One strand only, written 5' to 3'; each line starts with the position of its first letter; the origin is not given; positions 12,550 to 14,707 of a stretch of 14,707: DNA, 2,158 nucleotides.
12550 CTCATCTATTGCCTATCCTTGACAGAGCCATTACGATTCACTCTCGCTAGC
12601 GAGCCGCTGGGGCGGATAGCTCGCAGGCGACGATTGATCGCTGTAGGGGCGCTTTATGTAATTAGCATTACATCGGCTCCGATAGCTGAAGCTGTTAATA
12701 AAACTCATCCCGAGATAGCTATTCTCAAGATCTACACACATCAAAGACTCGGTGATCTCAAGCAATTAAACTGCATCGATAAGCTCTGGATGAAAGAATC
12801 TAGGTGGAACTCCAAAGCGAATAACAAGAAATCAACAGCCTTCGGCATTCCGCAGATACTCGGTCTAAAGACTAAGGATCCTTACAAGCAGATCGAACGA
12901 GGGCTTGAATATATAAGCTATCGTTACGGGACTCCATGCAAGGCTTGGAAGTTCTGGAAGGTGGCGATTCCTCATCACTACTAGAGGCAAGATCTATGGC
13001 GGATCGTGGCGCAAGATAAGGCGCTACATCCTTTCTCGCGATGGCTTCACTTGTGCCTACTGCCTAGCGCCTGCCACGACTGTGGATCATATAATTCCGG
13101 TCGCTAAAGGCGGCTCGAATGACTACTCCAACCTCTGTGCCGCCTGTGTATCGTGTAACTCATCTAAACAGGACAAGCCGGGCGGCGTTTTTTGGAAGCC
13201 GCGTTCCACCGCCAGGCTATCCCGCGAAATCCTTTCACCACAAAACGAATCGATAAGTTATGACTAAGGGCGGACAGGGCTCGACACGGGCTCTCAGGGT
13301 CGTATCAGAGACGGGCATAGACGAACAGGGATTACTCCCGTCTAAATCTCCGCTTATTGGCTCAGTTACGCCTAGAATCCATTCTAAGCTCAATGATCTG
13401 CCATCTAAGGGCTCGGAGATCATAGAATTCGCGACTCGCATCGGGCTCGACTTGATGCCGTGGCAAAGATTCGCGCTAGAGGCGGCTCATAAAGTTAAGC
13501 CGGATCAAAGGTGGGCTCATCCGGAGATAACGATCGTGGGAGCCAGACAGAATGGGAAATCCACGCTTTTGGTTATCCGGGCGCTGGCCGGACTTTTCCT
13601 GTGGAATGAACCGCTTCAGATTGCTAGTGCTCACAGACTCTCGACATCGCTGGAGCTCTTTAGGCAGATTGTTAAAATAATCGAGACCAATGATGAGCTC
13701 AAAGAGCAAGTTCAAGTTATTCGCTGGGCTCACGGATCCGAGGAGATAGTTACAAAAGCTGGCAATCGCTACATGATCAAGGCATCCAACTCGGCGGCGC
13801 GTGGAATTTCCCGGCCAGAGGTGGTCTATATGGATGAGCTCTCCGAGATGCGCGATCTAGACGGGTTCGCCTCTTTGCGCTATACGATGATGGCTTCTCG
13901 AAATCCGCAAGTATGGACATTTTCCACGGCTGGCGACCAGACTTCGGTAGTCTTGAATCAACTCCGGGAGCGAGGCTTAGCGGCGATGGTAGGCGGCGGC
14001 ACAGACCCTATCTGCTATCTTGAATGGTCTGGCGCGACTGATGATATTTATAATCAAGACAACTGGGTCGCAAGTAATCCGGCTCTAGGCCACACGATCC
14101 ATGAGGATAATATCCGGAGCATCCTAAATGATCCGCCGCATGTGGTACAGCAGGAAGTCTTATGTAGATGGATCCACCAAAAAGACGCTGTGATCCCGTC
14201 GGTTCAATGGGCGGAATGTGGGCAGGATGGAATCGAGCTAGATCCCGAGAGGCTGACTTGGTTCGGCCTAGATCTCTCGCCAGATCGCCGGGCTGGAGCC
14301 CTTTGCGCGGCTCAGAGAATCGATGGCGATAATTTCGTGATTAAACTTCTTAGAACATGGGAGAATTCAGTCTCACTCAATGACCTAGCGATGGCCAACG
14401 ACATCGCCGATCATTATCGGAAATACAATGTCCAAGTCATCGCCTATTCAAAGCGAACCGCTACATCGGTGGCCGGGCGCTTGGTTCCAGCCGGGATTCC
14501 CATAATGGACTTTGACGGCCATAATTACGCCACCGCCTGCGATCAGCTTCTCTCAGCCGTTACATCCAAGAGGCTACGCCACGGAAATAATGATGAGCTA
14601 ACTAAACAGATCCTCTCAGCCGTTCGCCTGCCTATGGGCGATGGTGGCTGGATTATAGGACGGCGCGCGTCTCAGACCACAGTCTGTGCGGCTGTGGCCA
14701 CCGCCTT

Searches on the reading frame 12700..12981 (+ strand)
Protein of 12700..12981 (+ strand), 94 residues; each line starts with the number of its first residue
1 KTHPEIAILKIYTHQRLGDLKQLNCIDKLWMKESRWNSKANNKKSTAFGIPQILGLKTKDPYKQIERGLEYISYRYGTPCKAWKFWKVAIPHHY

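Call 33: find_related_loci(query=window:12700-12981:+, collection=viral_contigs, flank=2500)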
Query window:12700-12981:+ (94 aa) in viral_contigs; peptide patterns used: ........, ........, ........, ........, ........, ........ (x = any residue, [..] = any of these).
25 stretches matched a pattern; 19 encode a relative of the query (tblastn E <= 1e-3); 19 distinct loci.
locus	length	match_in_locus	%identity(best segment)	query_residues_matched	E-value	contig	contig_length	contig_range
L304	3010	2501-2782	79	1-94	8e-52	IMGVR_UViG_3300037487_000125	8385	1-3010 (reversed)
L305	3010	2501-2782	81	1-94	1e-51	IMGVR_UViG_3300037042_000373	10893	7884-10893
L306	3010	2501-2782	79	1-94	3e-50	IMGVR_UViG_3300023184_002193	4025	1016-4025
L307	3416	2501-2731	62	10-86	2e-30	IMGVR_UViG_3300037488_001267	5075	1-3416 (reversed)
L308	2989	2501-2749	54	5-87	4e-29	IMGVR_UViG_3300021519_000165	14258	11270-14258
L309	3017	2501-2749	54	5-87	1e-28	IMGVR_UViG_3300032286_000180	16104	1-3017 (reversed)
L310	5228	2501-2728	58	9-84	3e-27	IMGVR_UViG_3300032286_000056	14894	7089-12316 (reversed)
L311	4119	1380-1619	56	6-84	2e-26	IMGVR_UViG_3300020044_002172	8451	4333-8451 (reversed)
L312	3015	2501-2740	55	6-84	7e-23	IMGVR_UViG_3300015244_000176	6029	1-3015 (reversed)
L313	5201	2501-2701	57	22-87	7e-22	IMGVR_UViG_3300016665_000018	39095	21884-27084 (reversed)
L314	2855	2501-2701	57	22-87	6e-22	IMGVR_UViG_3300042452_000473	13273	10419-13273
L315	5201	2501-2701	55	22-87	2e-21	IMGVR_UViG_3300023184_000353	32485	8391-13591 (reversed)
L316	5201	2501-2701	57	22-87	3e-21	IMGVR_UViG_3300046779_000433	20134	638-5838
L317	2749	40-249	50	19-87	2e-20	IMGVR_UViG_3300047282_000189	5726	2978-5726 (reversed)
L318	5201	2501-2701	55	22-87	2e-20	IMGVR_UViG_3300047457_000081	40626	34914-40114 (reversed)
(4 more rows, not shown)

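Call 48: find_related_loci(query=L310:2501-2728:+, collection=viral_contigs, flank=10000)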
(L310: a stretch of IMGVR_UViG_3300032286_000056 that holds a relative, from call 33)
Query L310:2501-2728:+ (76 aa) in viral_contigs; peptide patterns used: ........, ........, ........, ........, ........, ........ (x = any residue, [..] = any of these).
170 stretches matched a pattern; 165 encode a relative of the query (tblastn E <= 1e-3); the best 80 are kept; 80 distinct loci.
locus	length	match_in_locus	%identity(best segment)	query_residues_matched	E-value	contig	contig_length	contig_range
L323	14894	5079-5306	100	1-76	6e-51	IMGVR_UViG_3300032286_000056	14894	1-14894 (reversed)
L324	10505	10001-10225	92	1-75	1e-46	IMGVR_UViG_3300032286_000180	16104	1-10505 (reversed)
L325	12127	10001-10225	87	1-75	2e-43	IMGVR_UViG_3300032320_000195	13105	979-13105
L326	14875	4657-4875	78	2-75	3e-39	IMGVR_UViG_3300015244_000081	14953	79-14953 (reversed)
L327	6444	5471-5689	78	2-75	3e-39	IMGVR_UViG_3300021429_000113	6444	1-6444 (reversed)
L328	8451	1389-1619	73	1-76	1e-34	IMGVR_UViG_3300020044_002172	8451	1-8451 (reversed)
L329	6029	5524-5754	70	1-76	1e-32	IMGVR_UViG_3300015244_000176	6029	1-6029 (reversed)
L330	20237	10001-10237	65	2-76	3e-29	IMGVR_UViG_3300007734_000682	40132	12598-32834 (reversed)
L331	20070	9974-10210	65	2-76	4e-29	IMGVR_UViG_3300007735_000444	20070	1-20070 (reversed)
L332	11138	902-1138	66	2-76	3e-29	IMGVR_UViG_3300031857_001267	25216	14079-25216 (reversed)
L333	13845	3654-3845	72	13-76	1e-28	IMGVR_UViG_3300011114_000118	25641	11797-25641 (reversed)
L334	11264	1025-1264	58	1-76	2e-28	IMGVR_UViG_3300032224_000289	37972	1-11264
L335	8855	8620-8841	62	2-75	2e-28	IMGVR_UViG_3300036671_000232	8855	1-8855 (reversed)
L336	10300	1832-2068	57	2-76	7e-28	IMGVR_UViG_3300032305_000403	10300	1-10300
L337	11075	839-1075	57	2-76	7e-28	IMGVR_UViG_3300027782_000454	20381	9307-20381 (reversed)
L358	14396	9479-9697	58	2-74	1e-25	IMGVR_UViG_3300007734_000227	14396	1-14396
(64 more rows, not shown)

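Call 51: search_protein_families(library=pfam, proteins=[L358:6133-6900:+, L358:6863-7501:+, L358:7685-7987:+, L358:7974-8624:+, L358:5904-6158:+, L323:2098-2844:+, L323:2917-3372:+, L323:3356-4033:+, L323:4278-4709:+, L323:1882-2094:+], max_evalue=0.01)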
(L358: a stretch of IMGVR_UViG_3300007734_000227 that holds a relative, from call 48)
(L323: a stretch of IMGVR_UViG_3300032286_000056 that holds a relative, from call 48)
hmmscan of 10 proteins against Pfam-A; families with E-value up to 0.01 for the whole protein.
L358:6133-6900:+ (255 aa): 0 families

L358:6863-7501:+ (212 aa): 1 family
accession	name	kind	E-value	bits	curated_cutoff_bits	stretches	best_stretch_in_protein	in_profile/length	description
PF09250.16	Prim-Pol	-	1.2e-26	94.5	22.8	1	61-204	1-157/158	Bifunctional DNA primase/polymerase, N-terminal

L358:7685-7987:+ (100 aa): 1 family
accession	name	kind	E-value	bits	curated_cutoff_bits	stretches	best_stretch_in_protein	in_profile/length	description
PF19905.4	DUF6378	-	5.2e-20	72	27.1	1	10-86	3-80/81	Domain of unknown function (DUF6378)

L358:7974-8624:+ (216 aa): 1 family
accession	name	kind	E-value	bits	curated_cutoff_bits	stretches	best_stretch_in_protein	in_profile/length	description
PF25690.1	Phage_gp49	-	1.8e-09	38.4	27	1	163-202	148-187/191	Mycobacteriophage L5/D29 gene 49 protein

L358:5904-6158:+ (84 aa): 0 families

L323:2098-2844:+ (248 aa): 0 families

L323:2917-3372:+ (151 aa): 1 family
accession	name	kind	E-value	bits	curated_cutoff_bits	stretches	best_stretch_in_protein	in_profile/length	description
PF19905.4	DUF6378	-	2.9e-22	79.2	27.1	1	67-142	3-80/81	Domain of unknown function (DUF6378)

L323:3356-4033:+ (225 aa): 1 family
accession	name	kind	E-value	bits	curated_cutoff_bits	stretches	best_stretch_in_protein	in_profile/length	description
PF25690.1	Phage_gp49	-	1.3e-05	25.8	27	1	166-193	150-176/191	Mycobacteriophage L5/D29 gene 49 protein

L323:4278-4709:+ (143 aa): 0 families

L323:1882-2094:+ (70 aa): 0 families

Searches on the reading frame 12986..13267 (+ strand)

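Call 12: search_protein_families(library=pfam, proteins=[window:12986-13267:+], max_evalue=0.01)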
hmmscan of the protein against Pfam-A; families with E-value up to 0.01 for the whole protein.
window:12986-13267:+ (93 aa): 3 families
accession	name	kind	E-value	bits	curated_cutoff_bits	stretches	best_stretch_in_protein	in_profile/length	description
PF01844.29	HNH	-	3.9e-13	49.8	21.4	1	23-63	1-46/47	HNH endonuclease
PF14279.12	HNH_5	-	1.6e-11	44.4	27.5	1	23-64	1-46/56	HNH endonuclease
PF13395.12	HNH_4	-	0.00011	22.5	22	1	31-64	18-51/54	HNH endonuclease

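Call 13: search_protein_families(library=phrogs, proteins=[window:12986-13267:+], max_evalue=0.001)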
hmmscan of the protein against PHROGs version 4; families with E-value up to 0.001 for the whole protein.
window:12986-13267:+ (93 aa): 29 families (the best 25 are shown)
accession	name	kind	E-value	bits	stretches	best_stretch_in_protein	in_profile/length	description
phrog_589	-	DNA, RNA and nucleotide metabolism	1e-19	72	1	3-64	74-141/179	HNH endonuclease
phrog_144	-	DNA, RNA and nucleotide metabolism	1.3e-17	65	1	4-66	68-137/175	HNH endonuclease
phrog_7785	-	DNA, RNA and nucleotide metabolism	5.7e-16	59.8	1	12-64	62-114/147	HNH endonuclease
phrog_2214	-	DNA, RNA and nucleotide metabolism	8.4e-16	59.1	1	9-80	182-255/429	HNH endonuclease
phrog_2118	-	DNA, RNA and nucleotide metabolism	9.2e-16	59.2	1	10-78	166-238/301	HNH endonuclease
phrog_14314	-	DNA, RNA and nucleotide metabolism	3.3e-15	58.1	1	10-62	6-62/252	HNH endonuclease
phrog_16726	-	DNA, RNA and nucleotide metabolism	1.3e-14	55.6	1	11-65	84-144/308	HNH endonuclease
phrog_16986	-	unknown function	3e-14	54.2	1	8-64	8-68/248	-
phrog_338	-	DNA, RNA and nucleotide metabolism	4.5e-14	53.6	1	7-82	193-276/340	HNH endonuclease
phrog_5718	-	DNA, RNA and nucleotide metabolism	7.5e-14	52.5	1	10-81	118-194/394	HNH endonuclease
phrog_6050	-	DNA, RNA and nucleotide metabolism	2.5e-13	50.6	1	12-64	303-360/402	HNH endonuclease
phrog_333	-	DNA, RNA and nucleotide metabolism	2.7e-13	51.3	1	7-61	20-78/138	HNH endonuclease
phrog_8660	-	DNA, RNA and nucleotide metabolism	6.5e-13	50.2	1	12-66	116-181/196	HNH endonuclease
phrog_1271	-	DNA, RNA and nucleotide metabolism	1e-12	49.1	1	4-68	250-322/361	HNH endonuclease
phrog_2323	-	DNA, RNA and nucleotide metabolism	4.6e-11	43.7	1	2-64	18-86/113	HNH endonuclease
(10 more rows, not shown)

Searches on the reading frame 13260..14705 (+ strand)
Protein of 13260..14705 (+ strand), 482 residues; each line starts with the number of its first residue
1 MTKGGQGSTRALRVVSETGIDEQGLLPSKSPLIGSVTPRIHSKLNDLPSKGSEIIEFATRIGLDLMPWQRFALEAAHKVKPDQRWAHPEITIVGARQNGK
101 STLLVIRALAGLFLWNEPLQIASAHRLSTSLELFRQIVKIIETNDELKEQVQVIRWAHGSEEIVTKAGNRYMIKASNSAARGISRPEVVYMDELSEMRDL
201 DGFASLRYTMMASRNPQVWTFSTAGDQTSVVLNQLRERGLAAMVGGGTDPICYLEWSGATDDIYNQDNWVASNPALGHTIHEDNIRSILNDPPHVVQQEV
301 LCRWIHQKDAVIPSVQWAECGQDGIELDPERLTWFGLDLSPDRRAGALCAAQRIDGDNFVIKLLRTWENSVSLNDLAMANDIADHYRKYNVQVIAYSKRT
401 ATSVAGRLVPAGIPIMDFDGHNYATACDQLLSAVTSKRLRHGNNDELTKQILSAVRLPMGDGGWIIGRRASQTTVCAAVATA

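Call 12: search_protein_families(library=pfam, proteins=[window:13260-14705:+], max_evalue=0.01)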
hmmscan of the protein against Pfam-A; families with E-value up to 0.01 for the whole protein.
window:13260-14705:+ (482 aa): 2 families
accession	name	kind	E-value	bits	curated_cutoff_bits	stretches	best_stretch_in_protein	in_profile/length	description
PF03354.21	TerL_ATPase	-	1.7e-08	34.8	23.7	1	88-237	22-174/178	Terminase large subunit, ATPase domain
PF03237.21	Terminase_6N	-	0.00054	20.1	22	1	92-313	2-209/215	Terminase large subunit, T4likevirus-type, N-terminal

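Call 13: search_protein_families(library=phrogs, proteins=[window:13260-14705:+], max_evalue=0.001)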
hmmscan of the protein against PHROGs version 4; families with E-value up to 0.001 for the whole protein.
window:13260-14705:+ (482 aa): 5 families
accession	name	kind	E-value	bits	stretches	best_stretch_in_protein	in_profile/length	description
phrog_9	-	head and packaging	8e-67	227.7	1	29-480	56-655/812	terminase large subunit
phrog_2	-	head and packaging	1.6e-22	81.1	1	63-396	264-532/807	terminase large subunit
phrog_17688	-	unknown function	2.2e-13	51.3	1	49-292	25-265/290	-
phrog_4914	-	head and packaging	4.5e-05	24.1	1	63-181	79-204/213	terminase large subunit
phrog_2699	-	head and packaging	0.00018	21.5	0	260-341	27-115/315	terminase large subunit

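Call 14: find_related_loci(query=window:13260-14705:+, collection=viral_contigs, flank=6000)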
Query window:13260-14705:+ (482 aa) in viral_contigs; peptide patterns used: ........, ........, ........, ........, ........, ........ (x = any residue, [..] = any of these).
70 stretches matched a pattern; 64 encode a relative of the query (tblastn E <= 1e-3); 64 distinct loci.
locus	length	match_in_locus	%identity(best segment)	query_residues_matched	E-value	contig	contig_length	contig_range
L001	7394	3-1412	96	12-482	0e+0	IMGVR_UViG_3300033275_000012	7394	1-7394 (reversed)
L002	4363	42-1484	91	1-482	0e+0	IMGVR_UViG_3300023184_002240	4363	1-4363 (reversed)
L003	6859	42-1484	92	1-482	0e+0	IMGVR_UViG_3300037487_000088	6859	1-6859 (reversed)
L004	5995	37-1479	90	1-482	0e+0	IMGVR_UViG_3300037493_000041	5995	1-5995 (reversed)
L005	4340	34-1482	80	1-482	0e+0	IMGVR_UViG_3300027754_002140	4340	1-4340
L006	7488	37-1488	79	1-482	0e+0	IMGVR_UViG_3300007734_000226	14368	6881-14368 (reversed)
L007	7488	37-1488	80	1-482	0e+0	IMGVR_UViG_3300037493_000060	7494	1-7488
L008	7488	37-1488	79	1-482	0e+0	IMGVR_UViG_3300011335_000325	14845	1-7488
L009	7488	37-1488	79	1-482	0e+0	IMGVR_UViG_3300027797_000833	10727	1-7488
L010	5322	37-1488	80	1-482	0e+0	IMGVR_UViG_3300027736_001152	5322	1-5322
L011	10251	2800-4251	79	1-482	0e+0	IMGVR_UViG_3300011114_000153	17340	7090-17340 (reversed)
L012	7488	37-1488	80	1-482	0e+0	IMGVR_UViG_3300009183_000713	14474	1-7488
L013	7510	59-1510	79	1-482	0e+0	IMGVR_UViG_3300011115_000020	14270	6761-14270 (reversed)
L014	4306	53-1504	79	1-482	0e+0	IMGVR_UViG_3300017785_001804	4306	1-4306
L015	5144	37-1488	79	1-482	0e+0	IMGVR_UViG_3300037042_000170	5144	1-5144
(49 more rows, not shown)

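Call 32: search_dna_similar(query=window:13260-14705:+, collection=phages, mode=protein, max_rows=25)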
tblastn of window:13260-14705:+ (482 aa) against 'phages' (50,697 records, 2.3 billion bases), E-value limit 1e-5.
Records with a match: 1611; places in all: 1611; records where one place covers at least 80% of the query: 1140.
Best place of each record, by identity: <60% 1611.
By first word of the organism name: Mycobacterium 461; Gordonia 252; Microbacterium 227; Arthrobacter 212; Propionibacterium 161; Streptococcus 114; Corynebacterium 34; Cutibacterium 33; Streptomyces 13; Lactococcus 13; and 32 more.
By host as written in the record: Mycobacterium smegmatis mc2 155 287; Gordonia terrae 3612 209; Microbacterium foliorum NRRL B-24224 146; Arthrobacter sp. ATCC 21022 139; Propionibacterium acnes 77; Microbacterium foliorum NRRL B-24224 SEA 66; Mycobacterium smegmatis mc#155 64; Cutibacterium acnes 39; and 274 more.
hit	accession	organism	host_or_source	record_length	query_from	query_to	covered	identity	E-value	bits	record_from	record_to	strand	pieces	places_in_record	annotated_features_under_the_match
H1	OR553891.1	Arthrobacter phage CallinAllBarbz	Arthrobacter sulfureus ATCC 19098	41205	49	469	87%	31.8%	2e-37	152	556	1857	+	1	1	2: terminase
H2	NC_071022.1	Arthrobacter phage BaileyBlu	Arthrobacter sulfureus NRRL B-14730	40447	28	469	92%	30.1%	2e-36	149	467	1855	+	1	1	2: terminase large subunit | 1: transcriptional regulator WhiB-like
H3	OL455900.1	Arthrobacter phage BaileyBlu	Arthrobacter sulfureus NRRL B-14730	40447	28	469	92%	30.1%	2e-36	149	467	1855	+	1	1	2: terminase | 1: hypothetical protein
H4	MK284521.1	Gordonia phage Kiko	Gordonia terrae 3612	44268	32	480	93%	28.9%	7e-25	114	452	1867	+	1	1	2: terminase large subunit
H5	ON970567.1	Gordonia phage KappaFarmDelta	Gordonia rubripertincta NRRL B-16540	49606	32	464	90%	29.6%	3e-26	118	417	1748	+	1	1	2: terminase large subunit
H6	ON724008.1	Gordonia phage Murp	Gordonia terrae 3612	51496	32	464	90%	29.6%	3e-24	112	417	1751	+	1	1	2: terminase large subunit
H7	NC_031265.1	Gordonia phage Guacamole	Gordonia terrae 3612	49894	32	464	90%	29.3%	4e-27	121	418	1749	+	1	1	2: terminase large subunit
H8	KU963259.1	Gordonia phage Guacamole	Gordonia terrae 3612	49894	32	464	90%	29.3%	4e-27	121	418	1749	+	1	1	2: terminase large subunit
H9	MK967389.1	Gordonia phage JasperJr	Gordonia terrae CAG3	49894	32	464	90%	29.3%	4e-27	121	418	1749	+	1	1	2: terminase large subunit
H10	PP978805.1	Gordonia phage PrincePatrick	Gordonia terrae CAG3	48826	2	464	96%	27.3%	3e-24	112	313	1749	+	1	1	2: terminase large subunit | 1: terminase small subunit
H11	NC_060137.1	Gordonia phage Syleon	Gordonia terrae 3612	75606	37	480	92%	28.2%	2e-34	143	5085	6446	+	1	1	13: terminase large subunit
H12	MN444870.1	Gordonia phage Syleon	Gordonia terrae 3612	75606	37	480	92%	28.2%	2e-34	143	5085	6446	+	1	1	13: terminase large subunit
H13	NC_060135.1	Gordonia Phage Sephiroth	Gordonia terrae 3612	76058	37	480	92%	28.2%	2e-34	143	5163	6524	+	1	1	13: terminase large subunit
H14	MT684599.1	Gordonia Phage Sephiroth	Gordonia terrae 3612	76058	37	480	92%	28.2%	2e-34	143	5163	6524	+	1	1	13: terminase large subunit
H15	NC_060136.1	Gordonia phage Kudefre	Gordonia terrae 3612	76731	37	480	92%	28.2%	2e-34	143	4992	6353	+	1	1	12: terminase large subunit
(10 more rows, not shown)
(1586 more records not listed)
